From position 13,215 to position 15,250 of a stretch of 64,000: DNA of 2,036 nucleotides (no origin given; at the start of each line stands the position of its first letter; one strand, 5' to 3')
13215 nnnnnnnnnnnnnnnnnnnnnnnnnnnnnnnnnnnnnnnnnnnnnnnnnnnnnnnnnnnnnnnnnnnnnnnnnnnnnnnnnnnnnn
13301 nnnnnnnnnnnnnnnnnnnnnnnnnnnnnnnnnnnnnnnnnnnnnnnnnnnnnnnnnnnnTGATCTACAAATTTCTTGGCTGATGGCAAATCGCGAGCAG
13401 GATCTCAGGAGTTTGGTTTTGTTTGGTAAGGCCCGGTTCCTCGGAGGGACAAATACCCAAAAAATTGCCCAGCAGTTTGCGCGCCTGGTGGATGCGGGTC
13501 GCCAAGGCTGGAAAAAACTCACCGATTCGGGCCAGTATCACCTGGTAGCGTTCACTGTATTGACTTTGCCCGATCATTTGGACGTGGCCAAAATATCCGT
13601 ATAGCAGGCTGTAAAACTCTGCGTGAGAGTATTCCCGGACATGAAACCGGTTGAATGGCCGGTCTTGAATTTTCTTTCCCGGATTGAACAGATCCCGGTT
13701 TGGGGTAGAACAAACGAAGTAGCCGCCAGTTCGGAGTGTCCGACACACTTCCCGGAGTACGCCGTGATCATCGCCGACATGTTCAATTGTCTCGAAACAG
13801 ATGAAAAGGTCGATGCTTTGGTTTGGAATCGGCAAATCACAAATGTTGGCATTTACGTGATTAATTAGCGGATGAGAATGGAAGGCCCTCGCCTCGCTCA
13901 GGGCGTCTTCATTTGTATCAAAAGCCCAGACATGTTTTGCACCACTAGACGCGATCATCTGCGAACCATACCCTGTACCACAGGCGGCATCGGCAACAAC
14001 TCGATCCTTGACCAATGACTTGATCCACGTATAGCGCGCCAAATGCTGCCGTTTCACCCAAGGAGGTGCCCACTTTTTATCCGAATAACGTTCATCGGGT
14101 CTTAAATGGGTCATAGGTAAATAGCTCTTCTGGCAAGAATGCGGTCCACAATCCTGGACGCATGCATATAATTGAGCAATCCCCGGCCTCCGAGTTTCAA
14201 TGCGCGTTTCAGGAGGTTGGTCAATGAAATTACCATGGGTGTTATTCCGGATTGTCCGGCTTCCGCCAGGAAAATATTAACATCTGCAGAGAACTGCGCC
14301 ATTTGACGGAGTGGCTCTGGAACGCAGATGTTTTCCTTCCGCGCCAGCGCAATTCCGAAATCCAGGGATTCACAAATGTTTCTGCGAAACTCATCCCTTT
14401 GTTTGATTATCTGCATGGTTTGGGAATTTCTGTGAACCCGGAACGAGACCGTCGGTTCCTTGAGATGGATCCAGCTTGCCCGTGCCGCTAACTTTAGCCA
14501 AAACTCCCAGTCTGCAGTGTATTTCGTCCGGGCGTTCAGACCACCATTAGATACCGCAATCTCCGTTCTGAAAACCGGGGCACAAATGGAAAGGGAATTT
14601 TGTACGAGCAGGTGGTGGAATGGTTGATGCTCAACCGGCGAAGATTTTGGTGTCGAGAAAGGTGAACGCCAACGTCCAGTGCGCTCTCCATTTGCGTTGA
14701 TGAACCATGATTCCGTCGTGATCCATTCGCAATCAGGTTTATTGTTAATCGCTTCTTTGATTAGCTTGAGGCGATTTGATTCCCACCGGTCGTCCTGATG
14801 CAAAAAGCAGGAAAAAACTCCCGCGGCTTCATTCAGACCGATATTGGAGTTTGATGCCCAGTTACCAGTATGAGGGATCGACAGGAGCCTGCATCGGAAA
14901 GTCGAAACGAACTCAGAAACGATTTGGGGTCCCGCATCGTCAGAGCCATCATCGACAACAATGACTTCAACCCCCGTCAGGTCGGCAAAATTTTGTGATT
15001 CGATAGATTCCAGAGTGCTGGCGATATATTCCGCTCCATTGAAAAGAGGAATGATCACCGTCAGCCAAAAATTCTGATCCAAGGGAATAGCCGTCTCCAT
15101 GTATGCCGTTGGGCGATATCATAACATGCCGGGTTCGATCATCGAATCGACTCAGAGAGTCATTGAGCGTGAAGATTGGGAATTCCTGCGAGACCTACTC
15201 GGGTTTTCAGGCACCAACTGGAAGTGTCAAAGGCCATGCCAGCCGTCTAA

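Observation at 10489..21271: tRNA-Ser-flanked, AT-richer block: a lipid-linked glycosylation toolkit wrapped around a 1,602-aa lipoprotein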

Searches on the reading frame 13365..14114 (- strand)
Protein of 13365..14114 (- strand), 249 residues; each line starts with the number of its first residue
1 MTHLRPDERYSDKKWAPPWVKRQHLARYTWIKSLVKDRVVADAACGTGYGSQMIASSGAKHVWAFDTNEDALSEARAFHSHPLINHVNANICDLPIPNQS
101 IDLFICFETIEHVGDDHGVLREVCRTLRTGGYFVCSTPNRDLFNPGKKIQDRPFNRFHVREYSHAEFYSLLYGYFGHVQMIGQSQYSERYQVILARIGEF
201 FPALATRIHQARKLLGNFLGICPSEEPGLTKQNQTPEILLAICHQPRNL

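Call 4: search_protein_families(library=pfam, proteins=[window:13365-14114:-], max_evalue=0.01)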
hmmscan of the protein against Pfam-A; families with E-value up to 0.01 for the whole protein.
window:13365-14114:- (249 aa): 9 families
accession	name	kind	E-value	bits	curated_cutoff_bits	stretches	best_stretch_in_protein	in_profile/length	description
PF08241.18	Methyltransf_11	-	2.4e-18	67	21.2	1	42-135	2-95/95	Methyltransferase domain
PF13649.12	Methyltransf_25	-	2e-16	60.9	27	1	40-131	1-97/97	Methyltransferase domain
PF13847.12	Methyltransf_31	-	6.2e-15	55.6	27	1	36-154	3-127/145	Methyltransferase domain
PF13489.12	Methyltransf_23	-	2.1e-12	47.5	27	1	38-169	24-146/164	Methyltransferase domain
PF08242.18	Methyltransf_12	-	5.2e-09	37.2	30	1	42-133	2-98/98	Methyltransferase domain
PF01209.24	Ubie_methyltran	-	1.8e-06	27.9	20.1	1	38-135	49-151/233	ubiE/COQ5 methyltransferase family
PF03141.22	Methyltransf_29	-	0.00027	20.1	23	1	93-139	174-221/506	Putative S-adenosyl-L-methionine-dependent methyltransferase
PF01728.25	FtsJ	-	0.0003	21.2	24.1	1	32-94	20-78/181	FtsJ-like methyltransferase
PF03291.22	mRNA_G-N7_MeTrfase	-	0.0051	16.4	26.6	0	104-149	152-192/315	mRNA (guanine-N(7))-methyltransferase domain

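Call 5: search_protein_families(library=ncbifam, proteins=[window:13365-14114:-], max_evalue=0.01)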
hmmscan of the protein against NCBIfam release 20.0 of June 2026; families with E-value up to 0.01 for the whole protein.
window:13365-14114:- (249 aa): 25 families
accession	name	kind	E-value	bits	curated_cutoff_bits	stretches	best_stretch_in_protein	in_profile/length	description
TIGR02072.1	BioC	equivalog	2.5e-13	50.4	184.95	1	35-181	33-177/244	malonyl-ACP O-methyltransferase BioC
TIGR01983.1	UbiG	equivalog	2.3e-12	46.7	102.95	1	32-142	45-158/228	bifunctional 2-polyprenyl-6-hydroxyphenol methylase/3-demethylubiquinol 3-O-methyltransferase UbiG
NF045667.1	MTase_DVU1556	equivalog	2.1e-11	43.7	155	1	35-136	21-120/213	DVU_1556 family methyltransferase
TIGR01934.1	MenG_MenH_UbiE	subfamily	5e-09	35.8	158.35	1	36-137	39-143/223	ubiquinone/menaquinone biosynthesis methyltransferase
NF041675.1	sarc_dimgly_tmase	equivalog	6.3e-09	36.2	550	1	31-168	61-201/278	sarcosine/dimethylglycine N-methyltransferase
NF045823.1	PthPhpthDimycoMt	equivalog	1.7e-07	30.7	300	1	36-135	66-166/256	phthiotriol/phenolphthiotriol dimycocerosates methyltransferase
NF045825.1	FAmtase_mtf2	equivalog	2.3e-07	30.3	400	1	35-136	57-159/248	fatty-acid O-methyltransferase Mtf2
NF001244.0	PRK00216.1-5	equivalog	3.2e-07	29.9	216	1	30-135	43-153/236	bifunctional demethylmenaquinone methyltransferase/2-methoxy-6-polyprenyl-1,4-benzoquinol methylase UbiE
NF007610.0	PRK10258.1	equivalog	4.4e-07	29.5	342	1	39-137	45-140/251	malonyl-ACP O-methyltransferase BioC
NF001242.0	PRK00216.1-3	equivalog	7.1e-07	28.9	351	1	30-135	63-175/258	bifunctional demethylmenaquinone methyltransferase/2-methoxy-6-polyprenyl-1,4-benzoquinol methylase UbiE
NF008823.0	PRK11873.1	subfamily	4e-06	26.5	263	1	34-136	75-182/272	arsenite methyltransferase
NF052510.1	methyltran_MpqE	exception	4e-06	26.4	335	1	35-139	45-155/234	methyl-plastoquinone biosynthesis methyltransferase MpqE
NF001241.0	PRK00216.1-2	equivalog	5e-06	26.3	327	1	38-136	53-148/231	demethylmenaquinone methyltransferase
TIGR02021.1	BchM-ChlM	equivalog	9.9e-06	25.1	158.9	1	30-115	47-133/218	magnesium protoporphyrin IX methyltransferase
TIGR02752.1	MenG_heptapren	equivalog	2.9e-05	23.7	419.85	1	37-136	46-150/231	demethylmenaquinone methyltransferase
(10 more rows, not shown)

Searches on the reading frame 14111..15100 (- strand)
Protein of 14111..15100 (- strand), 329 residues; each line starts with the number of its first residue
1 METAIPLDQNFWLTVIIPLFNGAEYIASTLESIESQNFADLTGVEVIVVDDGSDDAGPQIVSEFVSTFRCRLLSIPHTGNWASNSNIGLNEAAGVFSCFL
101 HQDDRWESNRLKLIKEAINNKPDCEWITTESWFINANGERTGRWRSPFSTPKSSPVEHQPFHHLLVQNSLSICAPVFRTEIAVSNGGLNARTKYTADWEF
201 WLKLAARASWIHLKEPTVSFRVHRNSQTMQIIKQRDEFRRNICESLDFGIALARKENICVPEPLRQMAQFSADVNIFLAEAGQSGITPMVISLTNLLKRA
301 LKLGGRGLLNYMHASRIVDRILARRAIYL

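Call 4: search_protein_families(library=pfam, proteins=[window:14111-15100:-], max_evalue=0.01)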
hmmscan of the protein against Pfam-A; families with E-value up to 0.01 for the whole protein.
window:14111-15100:- (329 aa): 3 families
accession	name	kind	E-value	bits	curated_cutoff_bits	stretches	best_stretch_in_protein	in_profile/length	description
PF00535.33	Glycos_transf_2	-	3.5e-19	69.8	23.3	1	14-143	1-129/168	Glycosyl transferase family 2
PF10111.15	Glyco_tranf_2_2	-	9.9e-06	25.7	27.3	1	14-226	1-221/276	Glycosyltransferase like family 2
PF13641.12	Glyco_tranf_2_3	-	0.00082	19.9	27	1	13-207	3-197/230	Glycosyltransferase like family 2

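Call 5: search_protein_families(library=ncbifam, proteins=[window:14111-15100:-], max_evalue=0.01)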
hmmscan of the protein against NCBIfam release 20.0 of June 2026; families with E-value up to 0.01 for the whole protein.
window:14111-15100:- (329 aa): 13 families
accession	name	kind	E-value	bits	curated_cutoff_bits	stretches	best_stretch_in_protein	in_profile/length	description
NF047683.1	TeichurnBiosyTuaG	equivalog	5.2e-14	52.5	400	1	12-140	7-132/252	teichuronic acid biosynthesis protein TuaG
NF007482.0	PRK10073.1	equivalog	1e-12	47.7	423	1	12-123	7-116/334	glycosyltransferase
TIGR04283.1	glyco_like_mftF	equivalog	2.3e-12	47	182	1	13-124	1-102/221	TIGR04283 family arsenosugar biosynthesis glycosyltransferase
NF038302.1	EPS_HpsE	equivalog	6.7e-09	35.1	300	1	13-107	3-100/307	hormogonium polysaccharide biosynthesis glycosyltransferase HpsE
NF050050.1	ProtGlycPglI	equivalog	9.4e-09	35.1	500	1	13-115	4-105/306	GalNAc(5)-diNAcBac-PP-undecaprenol beta-1,3-glucosyltransferase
NF041875.1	EPS_EpsD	equivalog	1.6e-08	34.4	370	1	13-104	1-90/325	exopolysaccharide biosynthesis glycosyltransferase EpsD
TIGR03965.1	mycofact_glyco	equivalog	1e-07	31.2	280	1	13-104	76-165/467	mycofactocin biosynthesis glycosyltransferase MftF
NF053739.1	GlytfEpsEBac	equivalog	1.2e-07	31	450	1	14-204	4-185/265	glycosyltransferase EpsE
TIGR04009.1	wcaE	equivalog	1.1e-06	28.1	369.2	1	13-143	3-131/248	colanic acid biosynthesis glycosyltransferase WcaE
TIGR03937.1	PgaC_IcaA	equivalog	3.6e-06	26.2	422.3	1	6-122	40-154/407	poly-beta-1,6-N-acetyl-D-glucosamine synthase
TIGR03111.1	glyc2_xrt_Gpos1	hypoth_equivalog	1.8e-05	23.8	363.95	1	11-128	49-166/439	TIGR03111 family XrtG-associated glycosyltransferase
TIGR03469.1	HpnB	hypoth_equivalog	0.0005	19.2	379.25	1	13-65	46-96/386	hopene-associated glycosyltransferase HpnB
NF047588.1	GlcsyltransPgfSStrep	equivalog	0.002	17.4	500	1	13-74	3-66/308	glycosyltransferase PgfS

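Call 55: search_solved_structures(query=window:14111-15100:-, max_evalue=0.01)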
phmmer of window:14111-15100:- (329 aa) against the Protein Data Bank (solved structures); distinct sequences matched with E-value up to 0.01: 18.
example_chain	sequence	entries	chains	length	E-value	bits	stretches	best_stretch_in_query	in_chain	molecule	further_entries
2z87_A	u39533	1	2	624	6.3e-11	45.3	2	13-143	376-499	Chondroitin synthase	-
2z86_A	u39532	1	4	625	6.4e-11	45.2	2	13-143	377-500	Chondroitin synthase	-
9omm_A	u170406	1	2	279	1.5e-08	37.5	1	10-118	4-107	Glycosyltransferase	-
9omh_A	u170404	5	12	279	1.5e-08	37.4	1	10-118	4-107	Glycosyltransferase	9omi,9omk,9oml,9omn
5tze_C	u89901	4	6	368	2e-08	37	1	14-112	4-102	Glycosyl transferase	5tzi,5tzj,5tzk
9omj_A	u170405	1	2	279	2.1e-08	37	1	11-118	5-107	Glycosyltransferase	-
5tz8_A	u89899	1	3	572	4.4e-08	35.9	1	14-112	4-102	Glycosyl transferase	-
9jma_A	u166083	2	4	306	1.3e-07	34.4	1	13-225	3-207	GalNAc(5)-diNAcBac-PP-undecaprenol beta-1,3-glucosyltransferase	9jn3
3l7m_A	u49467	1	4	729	1.6e-07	34.1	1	13-121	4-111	Teichoic acid biosynthesis protein F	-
3l7j_A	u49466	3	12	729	1.6e-07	34.1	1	13-121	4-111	Teichoic acid biosynthesis protein F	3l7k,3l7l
3l7i_A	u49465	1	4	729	1.6e-07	34.1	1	13-121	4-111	Teichoic acid biosynthesis protein F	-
3bcv_A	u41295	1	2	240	1.8e-06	30.6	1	13-142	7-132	Putative glycosyltransferase protein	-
5hea_A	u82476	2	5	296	6e-06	28.9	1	8-123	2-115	Putative glycosyltransferase (GalT1)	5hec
6p61_A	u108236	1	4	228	9.3e-06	28.3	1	13-135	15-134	Glycosyltransferase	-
6h1j_A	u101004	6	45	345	3.2e-05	26.5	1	12-111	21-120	Probable ss-1,3-N-acetylglucosaminyltransferase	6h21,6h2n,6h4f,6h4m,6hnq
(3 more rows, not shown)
